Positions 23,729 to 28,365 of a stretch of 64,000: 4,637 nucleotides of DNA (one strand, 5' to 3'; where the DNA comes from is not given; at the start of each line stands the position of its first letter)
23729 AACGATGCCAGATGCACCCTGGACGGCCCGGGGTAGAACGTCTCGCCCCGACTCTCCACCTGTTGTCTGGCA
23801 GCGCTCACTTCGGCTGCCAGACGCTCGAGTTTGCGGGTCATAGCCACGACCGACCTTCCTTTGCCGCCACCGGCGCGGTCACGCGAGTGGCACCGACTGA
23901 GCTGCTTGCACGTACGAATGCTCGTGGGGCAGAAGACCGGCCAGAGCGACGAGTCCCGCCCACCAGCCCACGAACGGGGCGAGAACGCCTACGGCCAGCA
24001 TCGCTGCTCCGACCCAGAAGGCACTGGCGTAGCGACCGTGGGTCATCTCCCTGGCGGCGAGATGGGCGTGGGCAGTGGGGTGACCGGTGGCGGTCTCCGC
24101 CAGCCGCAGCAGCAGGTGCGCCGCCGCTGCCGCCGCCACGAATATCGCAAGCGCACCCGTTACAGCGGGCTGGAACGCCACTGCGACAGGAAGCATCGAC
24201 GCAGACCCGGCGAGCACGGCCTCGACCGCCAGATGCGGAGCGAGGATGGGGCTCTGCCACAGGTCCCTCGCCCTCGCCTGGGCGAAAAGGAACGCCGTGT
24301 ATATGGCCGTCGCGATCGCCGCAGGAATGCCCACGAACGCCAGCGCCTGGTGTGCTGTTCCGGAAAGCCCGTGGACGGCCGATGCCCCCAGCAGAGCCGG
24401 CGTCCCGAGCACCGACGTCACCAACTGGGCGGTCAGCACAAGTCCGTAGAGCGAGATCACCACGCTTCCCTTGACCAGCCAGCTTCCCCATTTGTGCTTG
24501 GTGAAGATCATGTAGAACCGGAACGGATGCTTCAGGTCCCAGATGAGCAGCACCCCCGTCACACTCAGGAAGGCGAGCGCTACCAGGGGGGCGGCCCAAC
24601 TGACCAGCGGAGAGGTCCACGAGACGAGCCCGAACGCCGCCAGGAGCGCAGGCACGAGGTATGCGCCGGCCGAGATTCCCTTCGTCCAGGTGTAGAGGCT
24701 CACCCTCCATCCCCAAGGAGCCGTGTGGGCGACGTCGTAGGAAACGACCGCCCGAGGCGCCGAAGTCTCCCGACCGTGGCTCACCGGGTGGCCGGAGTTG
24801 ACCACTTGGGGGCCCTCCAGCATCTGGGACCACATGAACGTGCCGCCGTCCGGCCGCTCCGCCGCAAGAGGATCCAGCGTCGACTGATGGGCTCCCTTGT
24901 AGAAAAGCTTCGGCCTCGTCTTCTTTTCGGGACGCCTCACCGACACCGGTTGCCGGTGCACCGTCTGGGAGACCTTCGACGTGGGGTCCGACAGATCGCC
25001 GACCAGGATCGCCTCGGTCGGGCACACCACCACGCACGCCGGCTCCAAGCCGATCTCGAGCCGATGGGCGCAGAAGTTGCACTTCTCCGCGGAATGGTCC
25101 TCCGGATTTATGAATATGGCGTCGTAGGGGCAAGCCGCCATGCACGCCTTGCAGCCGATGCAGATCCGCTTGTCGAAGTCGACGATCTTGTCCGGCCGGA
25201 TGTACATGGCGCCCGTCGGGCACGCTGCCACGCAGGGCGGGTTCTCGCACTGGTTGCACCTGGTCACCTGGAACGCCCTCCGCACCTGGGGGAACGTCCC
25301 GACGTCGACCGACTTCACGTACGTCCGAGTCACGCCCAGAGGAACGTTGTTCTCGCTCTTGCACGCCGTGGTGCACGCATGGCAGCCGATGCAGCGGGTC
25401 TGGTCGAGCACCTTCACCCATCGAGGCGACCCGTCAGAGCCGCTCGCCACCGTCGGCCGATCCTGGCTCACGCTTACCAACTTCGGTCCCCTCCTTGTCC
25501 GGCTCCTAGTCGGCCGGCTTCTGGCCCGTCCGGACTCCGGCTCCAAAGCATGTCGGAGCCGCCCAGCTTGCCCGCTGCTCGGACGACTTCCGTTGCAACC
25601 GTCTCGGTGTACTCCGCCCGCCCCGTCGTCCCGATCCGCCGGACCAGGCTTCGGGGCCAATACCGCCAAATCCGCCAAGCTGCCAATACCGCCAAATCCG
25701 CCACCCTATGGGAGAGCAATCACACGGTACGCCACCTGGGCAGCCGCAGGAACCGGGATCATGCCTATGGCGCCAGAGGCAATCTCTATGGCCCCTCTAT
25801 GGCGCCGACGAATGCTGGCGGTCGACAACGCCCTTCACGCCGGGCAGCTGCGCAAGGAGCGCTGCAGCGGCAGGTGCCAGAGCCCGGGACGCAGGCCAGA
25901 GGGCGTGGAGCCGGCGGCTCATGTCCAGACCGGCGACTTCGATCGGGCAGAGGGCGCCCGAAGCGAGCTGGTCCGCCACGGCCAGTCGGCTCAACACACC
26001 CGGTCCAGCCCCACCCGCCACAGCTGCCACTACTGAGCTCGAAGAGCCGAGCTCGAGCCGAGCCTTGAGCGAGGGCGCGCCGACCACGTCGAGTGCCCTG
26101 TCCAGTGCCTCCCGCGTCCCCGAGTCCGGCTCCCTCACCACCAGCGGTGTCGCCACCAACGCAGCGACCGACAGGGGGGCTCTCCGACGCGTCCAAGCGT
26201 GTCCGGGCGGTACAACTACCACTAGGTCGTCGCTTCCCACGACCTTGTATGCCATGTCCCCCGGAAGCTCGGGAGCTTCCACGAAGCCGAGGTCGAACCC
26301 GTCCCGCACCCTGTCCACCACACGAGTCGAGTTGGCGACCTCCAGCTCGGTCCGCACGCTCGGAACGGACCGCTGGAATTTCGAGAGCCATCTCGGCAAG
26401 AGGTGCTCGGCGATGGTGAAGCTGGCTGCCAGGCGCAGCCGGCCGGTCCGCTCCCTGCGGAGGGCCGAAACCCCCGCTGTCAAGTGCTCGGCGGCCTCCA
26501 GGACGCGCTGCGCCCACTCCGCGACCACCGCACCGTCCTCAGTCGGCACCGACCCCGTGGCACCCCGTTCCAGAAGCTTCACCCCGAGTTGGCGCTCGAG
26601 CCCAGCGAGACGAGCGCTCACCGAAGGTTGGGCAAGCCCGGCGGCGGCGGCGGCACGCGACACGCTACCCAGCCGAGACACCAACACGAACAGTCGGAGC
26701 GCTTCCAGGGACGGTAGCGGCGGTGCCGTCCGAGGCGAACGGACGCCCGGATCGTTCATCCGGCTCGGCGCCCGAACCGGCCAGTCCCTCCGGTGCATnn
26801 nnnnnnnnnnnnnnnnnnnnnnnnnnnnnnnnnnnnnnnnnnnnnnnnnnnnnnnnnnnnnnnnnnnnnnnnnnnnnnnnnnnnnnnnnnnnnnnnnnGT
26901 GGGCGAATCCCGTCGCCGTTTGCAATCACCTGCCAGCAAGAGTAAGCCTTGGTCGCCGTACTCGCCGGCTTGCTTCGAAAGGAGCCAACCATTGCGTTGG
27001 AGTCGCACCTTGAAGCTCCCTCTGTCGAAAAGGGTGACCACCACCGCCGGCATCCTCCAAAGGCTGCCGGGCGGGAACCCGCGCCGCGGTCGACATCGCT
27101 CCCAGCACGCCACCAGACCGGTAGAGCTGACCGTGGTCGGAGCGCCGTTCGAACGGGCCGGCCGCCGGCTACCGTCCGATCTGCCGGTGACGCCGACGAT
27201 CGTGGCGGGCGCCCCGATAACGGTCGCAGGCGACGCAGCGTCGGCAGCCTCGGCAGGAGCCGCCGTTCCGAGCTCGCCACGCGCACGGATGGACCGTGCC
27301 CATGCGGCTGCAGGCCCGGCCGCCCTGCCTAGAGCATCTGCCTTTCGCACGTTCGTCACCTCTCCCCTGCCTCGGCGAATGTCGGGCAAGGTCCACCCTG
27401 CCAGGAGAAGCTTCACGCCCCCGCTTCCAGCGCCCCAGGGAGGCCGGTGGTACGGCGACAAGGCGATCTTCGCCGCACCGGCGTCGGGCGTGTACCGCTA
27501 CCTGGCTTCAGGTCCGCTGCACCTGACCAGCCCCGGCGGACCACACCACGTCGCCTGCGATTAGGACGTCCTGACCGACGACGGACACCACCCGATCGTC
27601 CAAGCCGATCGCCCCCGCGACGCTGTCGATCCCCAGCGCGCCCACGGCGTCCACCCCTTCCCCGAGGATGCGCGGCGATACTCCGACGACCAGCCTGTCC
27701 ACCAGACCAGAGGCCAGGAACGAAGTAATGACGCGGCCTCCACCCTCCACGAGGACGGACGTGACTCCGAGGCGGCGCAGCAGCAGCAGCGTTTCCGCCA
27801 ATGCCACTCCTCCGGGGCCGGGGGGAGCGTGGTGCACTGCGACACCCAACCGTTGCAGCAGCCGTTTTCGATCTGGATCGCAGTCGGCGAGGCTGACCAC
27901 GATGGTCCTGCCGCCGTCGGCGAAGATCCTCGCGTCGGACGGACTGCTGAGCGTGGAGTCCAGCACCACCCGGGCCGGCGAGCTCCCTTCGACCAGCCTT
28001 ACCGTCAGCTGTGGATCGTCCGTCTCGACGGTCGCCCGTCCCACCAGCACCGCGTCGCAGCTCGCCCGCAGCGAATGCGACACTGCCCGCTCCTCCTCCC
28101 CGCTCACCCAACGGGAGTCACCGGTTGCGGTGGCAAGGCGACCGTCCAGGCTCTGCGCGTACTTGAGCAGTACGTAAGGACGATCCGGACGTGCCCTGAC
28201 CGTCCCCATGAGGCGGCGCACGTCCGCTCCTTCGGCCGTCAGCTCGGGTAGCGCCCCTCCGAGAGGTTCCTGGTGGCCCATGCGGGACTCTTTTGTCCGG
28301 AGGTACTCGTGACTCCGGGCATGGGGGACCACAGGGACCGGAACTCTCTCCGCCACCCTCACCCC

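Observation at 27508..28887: Unusual fusion of GTP cyclohydrolase II with a RibD-type reductase domain (no deaminase, no RibB)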

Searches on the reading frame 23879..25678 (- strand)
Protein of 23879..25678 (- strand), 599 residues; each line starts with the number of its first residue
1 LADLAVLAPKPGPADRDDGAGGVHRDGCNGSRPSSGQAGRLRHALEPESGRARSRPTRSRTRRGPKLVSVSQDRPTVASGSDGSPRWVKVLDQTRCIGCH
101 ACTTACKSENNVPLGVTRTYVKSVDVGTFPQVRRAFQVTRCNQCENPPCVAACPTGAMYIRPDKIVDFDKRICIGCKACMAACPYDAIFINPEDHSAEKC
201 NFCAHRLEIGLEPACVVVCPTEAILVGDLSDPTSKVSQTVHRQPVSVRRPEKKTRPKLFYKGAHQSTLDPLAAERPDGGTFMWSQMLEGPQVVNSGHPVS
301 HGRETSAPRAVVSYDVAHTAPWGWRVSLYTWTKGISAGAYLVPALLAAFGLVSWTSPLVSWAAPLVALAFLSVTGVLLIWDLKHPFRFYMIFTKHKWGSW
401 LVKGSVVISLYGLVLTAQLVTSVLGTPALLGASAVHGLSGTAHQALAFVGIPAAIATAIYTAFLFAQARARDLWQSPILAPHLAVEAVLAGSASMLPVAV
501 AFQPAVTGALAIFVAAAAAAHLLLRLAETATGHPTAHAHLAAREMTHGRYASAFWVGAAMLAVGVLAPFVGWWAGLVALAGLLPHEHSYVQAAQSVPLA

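Call 9: search_protein_families(library=pfam, proteins=[window:23879-25678:-], max_evalue=0.001)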
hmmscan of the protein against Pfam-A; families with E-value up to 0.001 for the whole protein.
window:23879-25678:- (599 aa): 12 families
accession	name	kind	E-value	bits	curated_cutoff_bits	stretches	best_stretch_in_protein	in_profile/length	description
PF13247.11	Fer4_11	-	1e-22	80.6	26.2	1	136-228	5-99/100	4Fe-4S dicluster domain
PF03916.19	NrfD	-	4.3e-18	66.4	25.8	1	318-563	7-266/313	Polysulphide reductase, NrfD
PF12838.12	Fer4_7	-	5.1e-13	49.7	27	3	140-187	1-52/52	4Fe-4S dicluster domain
PF00037.32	Fer4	-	7.8e-11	41.8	21.1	1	168-188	3-23/24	4Fe-4S binding domain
PF13187.11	Fer4_9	-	2.4e-10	40.7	27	2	140-188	1-52/52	4Fe-4S dicluster domain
PF12797.12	Fer4_2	-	1e-09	38.1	24.5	2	87-107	1-21/22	4Fe-4S binding domain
PF13237.11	Fer4_10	-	1.8e-09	37.8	25.5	1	168-220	4-53/53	4Fe-4S dicluster domain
PF12837.12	Fer4_6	-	1.9e-09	37.4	25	1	165-188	1-24/24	4Fe-4S binding domain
PF13484.11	Fer4_16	-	3.9e-07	31.2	30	0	173-200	2-29/66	4Fe-4S double cluster binding domain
PF14697.11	Fer4_21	-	4e-05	24.1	35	1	139-188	6-57/59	4Fe-4S dicluster domain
PF25160.1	LdpA_Fe-S-bd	-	0.00012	22.3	27.6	0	144-188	5-43/49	LdpA Fe-S cluster-binding domain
PF12800.12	Fer4_4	-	0.00032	21.2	24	0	173-186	4-17/17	4Fe-4S binding domain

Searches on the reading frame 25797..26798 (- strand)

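Call 9: search_protein_families(library=pfam, proteins=[window:25797-26798:-], max_evalue=0.001)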
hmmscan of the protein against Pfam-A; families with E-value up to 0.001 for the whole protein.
window:25797-26798:- (333 aa): 2 families
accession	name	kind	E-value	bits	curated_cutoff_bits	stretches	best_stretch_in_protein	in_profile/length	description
PF03466.25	LysR_substrate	-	4.2e-46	157.4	28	1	115-318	2-204/209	LysR substrate binding domain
PF00126.33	HTH_1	-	9.6e-18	64.3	26.6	1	31-89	1-59/60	Bacterial regulatory helix-turn-helix protein, lysR family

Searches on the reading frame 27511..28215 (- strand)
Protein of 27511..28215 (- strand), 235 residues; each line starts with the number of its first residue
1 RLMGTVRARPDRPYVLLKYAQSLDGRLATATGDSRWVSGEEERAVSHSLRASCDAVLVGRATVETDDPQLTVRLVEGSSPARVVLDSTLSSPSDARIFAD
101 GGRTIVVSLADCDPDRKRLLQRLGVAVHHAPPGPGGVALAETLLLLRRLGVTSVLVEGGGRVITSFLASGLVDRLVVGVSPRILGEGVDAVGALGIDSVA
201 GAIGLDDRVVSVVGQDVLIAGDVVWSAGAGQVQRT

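Call 30: search_solved_structures(query=window:27511-28215:-, max_evalue=0.001, show_alignments=5)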
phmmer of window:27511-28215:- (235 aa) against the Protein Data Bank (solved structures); distinct sequences matched with E-value up to 0.001: 18.
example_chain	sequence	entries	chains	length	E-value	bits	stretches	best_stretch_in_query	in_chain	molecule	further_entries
6p8c_A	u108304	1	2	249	6.2e-31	111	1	12-220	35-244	2,5-diamino-6-ribosylamino-4(3H)-pyrimidinone 5'-phosphate reductase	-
2b3z_A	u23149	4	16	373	7.2e-30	107.5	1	9-217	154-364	Riboflavin biosynthesis protein ribD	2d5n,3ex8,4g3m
2azn_A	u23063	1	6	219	1.1e-28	103.6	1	12-186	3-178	Putative 5-amino-6-(5-phosphoribosylamino)uracil reductase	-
7lrh_A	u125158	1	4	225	9.8e-25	90.7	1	11-198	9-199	Riboflavin biosynthesis protein RibD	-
2hxv_A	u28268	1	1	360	1.7e-22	83.4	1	11-192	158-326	Diaminohydroxyphosphoribosylaminopyrimidine deaminase/ 5-amino-6-(5-phosphoribosylamino)ur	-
5xux_A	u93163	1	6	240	6.1e-21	78.3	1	10-185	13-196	Conserved protein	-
9no2_B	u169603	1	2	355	9.6e-21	77.7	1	11-185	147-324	Riboflavin biosynthesis protein RibD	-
5xv0_A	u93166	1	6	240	1.1e-20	77.5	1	10-185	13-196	Conserved protein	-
5xv2_A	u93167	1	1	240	1.5e-20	77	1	10-185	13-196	Conserved protein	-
5xv5_A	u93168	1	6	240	2.2e-20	76.5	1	10-185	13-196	Conserved protein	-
8dq9_A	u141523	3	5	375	6.9e-20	74.9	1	7-217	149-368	3-dehydroquinate dehydratase I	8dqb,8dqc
2o7p_A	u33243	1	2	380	2.3e-19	73.2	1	7-218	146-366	Riboflavin biosynthesis protein ribD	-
2g6v_A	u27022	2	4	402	3.1e-19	72.7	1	7-218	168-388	Riboflavin biosynthesis protein ribD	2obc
3zpc_A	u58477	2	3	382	1.1e-18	71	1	11-192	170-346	RIBOFLAVIN BIOSYNTHESIS PROTEIN RIBD | RIBD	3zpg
9l1f_A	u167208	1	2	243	1.8e-14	57.2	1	9-210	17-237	2,5-diamino-6-ribosylamino-4(3H)-pyrimidinone 5'-phosphate reductase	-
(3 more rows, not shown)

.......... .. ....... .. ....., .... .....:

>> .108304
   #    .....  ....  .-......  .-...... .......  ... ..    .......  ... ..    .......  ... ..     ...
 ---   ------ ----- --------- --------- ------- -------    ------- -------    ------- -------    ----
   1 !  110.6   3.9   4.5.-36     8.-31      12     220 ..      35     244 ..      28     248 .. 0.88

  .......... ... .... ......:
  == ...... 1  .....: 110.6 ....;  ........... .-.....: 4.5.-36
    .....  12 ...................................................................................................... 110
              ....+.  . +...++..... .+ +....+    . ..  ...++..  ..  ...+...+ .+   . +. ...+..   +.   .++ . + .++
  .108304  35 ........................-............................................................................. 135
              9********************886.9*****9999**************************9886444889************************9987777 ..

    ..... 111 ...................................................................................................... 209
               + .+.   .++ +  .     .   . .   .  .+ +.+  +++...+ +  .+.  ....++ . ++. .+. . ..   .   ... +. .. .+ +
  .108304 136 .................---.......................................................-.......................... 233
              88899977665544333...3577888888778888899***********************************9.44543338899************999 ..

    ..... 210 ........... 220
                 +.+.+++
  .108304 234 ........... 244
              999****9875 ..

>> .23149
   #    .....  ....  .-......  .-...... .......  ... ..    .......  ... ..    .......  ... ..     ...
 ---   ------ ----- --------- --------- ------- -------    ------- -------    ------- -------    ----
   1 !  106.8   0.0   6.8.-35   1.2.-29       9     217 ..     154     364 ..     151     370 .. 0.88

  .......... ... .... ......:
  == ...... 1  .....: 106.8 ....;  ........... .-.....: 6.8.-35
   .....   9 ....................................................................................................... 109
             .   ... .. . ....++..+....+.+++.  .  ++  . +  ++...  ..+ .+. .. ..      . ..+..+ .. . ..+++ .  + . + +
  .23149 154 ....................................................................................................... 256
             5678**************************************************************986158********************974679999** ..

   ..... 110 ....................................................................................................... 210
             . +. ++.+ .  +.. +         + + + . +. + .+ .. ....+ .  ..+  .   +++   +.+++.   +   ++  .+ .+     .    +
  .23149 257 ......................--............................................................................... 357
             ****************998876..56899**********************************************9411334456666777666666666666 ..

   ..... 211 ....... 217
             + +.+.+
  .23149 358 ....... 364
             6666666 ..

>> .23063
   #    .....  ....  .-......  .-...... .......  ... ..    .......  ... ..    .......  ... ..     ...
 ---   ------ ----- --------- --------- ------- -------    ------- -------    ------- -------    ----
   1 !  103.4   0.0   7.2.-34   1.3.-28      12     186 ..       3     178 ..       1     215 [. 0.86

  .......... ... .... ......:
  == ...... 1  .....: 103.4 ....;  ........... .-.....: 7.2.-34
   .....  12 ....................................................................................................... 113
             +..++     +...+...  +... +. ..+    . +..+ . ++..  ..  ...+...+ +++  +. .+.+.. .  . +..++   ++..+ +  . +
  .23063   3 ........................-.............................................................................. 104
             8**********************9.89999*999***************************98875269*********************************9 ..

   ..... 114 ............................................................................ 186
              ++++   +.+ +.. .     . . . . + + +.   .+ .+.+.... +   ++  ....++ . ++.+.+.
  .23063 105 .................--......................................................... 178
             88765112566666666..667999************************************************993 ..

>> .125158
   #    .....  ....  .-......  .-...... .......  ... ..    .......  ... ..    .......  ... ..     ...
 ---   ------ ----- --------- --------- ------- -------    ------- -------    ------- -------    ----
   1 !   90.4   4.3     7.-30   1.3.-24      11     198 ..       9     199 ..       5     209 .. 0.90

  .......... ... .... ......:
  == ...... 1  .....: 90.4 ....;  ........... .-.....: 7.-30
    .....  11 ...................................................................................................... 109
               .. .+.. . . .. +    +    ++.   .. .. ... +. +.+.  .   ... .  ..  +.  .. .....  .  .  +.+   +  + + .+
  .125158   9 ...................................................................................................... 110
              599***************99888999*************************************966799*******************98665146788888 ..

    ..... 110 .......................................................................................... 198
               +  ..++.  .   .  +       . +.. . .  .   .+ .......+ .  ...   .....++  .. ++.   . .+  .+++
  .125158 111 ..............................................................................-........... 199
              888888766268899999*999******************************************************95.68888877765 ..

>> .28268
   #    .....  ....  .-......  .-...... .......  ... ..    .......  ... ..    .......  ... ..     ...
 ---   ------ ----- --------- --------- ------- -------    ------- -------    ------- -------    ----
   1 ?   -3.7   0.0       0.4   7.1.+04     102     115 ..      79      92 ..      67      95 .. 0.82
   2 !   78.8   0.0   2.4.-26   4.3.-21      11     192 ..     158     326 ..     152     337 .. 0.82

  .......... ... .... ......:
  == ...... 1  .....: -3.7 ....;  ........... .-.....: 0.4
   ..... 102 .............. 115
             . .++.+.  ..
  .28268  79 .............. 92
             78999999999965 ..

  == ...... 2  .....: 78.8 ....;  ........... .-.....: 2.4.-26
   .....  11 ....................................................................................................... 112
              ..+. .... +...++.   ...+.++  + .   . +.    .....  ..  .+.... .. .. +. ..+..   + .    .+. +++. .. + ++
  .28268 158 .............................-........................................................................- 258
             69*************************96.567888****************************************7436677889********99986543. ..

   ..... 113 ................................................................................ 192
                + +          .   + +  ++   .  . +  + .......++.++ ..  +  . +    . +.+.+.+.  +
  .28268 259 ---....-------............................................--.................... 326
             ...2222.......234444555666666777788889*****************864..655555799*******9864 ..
